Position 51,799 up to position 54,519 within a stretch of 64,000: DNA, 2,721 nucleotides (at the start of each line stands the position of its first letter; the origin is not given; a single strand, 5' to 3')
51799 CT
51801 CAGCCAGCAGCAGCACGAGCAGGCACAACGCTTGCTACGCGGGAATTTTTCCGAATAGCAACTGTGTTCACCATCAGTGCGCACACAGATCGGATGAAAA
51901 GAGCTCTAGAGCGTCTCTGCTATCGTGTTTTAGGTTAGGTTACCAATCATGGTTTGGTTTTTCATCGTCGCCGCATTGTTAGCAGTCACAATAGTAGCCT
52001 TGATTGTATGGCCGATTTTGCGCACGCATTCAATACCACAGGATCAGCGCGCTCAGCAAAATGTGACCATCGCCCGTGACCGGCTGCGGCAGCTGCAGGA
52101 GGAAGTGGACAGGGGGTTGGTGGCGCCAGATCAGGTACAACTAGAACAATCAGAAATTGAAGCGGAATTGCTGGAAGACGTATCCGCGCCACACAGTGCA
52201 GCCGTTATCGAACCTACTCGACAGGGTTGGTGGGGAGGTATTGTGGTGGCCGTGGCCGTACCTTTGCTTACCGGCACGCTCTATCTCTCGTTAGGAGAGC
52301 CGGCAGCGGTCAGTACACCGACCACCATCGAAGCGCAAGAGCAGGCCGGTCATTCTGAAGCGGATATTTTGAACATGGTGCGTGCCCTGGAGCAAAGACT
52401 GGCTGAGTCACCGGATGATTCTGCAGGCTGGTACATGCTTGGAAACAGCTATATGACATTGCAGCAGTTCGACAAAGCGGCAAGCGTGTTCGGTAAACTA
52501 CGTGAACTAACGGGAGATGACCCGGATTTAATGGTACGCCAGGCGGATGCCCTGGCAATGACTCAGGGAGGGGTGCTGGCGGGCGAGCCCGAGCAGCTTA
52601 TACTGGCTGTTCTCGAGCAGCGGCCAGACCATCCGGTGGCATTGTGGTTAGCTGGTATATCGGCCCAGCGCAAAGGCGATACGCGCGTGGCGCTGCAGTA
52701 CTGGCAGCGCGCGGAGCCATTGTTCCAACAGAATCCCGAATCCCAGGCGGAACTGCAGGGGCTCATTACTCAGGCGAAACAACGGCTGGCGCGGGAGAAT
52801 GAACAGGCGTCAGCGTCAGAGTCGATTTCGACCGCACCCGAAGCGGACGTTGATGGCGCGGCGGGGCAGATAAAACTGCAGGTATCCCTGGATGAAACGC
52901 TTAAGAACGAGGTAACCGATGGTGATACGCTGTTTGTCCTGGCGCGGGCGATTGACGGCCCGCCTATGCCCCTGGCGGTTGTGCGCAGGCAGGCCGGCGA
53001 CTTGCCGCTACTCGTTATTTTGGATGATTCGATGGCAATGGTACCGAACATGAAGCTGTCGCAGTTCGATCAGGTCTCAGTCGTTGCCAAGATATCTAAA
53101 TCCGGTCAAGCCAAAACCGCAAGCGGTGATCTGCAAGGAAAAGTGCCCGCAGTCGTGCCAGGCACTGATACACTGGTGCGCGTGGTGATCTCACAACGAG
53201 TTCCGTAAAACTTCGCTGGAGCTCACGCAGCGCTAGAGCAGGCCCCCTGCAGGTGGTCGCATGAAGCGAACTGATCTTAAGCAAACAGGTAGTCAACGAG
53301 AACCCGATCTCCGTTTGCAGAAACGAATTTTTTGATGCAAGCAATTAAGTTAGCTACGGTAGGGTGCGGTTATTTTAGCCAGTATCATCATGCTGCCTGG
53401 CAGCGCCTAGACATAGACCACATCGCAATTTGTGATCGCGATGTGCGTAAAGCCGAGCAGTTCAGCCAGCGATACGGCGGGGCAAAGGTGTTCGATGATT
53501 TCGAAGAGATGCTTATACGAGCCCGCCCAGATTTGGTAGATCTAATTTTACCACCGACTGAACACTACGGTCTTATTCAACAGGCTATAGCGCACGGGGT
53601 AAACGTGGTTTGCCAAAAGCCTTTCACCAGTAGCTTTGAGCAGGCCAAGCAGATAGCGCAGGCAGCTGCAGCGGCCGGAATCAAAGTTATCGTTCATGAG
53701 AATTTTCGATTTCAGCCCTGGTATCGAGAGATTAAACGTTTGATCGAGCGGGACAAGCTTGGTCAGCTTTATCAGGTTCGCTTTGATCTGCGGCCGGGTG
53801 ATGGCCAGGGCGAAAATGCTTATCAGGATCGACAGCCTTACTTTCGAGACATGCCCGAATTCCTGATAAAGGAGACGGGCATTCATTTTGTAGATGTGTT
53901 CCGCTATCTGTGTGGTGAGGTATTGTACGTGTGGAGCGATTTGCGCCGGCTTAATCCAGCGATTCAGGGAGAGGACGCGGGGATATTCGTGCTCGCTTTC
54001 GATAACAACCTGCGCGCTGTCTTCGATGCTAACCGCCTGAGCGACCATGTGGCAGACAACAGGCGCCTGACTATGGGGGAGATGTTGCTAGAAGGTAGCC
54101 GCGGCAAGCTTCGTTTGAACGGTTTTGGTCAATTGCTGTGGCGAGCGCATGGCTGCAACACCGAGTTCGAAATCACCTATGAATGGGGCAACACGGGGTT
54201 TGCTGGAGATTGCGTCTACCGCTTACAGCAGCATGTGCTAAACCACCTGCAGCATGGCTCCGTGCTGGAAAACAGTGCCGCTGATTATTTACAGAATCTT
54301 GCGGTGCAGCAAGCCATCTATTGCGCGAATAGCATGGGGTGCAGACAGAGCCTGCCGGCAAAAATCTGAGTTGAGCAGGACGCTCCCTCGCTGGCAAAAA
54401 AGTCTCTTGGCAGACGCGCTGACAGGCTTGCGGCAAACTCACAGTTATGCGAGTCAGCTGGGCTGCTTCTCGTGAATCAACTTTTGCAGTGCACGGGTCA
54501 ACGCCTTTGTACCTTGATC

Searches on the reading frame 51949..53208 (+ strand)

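Call 90: search_protein_families(library=pfam, proteins=[window:51949-53208:+], max_evalue=0.00001)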
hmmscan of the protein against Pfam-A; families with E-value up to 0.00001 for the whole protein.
window:51949-53208:+ (419 aa): 3 families
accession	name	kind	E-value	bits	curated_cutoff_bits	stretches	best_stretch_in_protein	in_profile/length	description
PF23892.1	Ig_CycH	-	4.3e-38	129.8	27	1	308-414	1-107/108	Cytochrome c-type biogenesis protein H Ig-like domain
PF23914.1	TPR_CcmH_CycH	-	4.2e-18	66.1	42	1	130-263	22-155/158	Cytochrome c-type biogenesis protein H TPR domain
PF07719.23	TPR_2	-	5.4e-07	29.7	27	0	159-189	2-32/34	Tetratricopeptide repeat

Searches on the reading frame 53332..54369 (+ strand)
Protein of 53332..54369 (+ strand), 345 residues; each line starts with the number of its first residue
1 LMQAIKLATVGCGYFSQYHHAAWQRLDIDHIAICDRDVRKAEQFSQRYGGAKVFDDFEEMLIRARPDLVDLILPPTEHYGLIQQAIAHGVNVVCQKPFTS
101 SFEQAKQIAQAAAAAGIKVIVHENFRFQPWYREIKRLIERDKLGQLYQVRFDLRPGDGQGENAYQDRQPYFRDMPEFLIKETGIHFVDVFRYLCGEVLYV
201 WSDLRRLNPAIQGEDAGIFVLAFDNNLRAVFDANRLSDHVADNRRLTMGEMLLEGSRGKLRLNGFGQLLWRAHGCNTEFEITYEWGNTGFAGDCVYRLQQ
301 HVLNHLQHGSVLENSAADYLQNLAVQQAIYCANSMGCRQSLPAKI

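Call 90: search_protein_families(library=pfam, proteins=[window:53332-54369:+], max_evalue=0.00001)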
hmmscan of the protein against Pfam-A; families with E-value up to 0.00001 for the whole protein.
window:53332-54369:+ (345 aa): 3 families
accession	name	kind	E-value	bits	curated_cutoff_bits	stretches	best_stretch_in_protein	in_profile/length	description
PF01408.29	GFO_IDH_MocA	-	3.1e-23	83.2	24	1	6-121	2-118/120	Oxidoreductase family, NAD-binding Rossmann fold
PF22725.1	GFO_IDH_MocA_C3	-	9.5e-13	48.7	27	1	131-241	1-110/124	GFO/IDH/MocA C-terminal domain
PF02894.22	GFO_IDH_MocA_C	-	1.2e-06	28.9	22.9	1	135-234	1-102/218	Oxidoreductase family, C-terminal alpha/beta domain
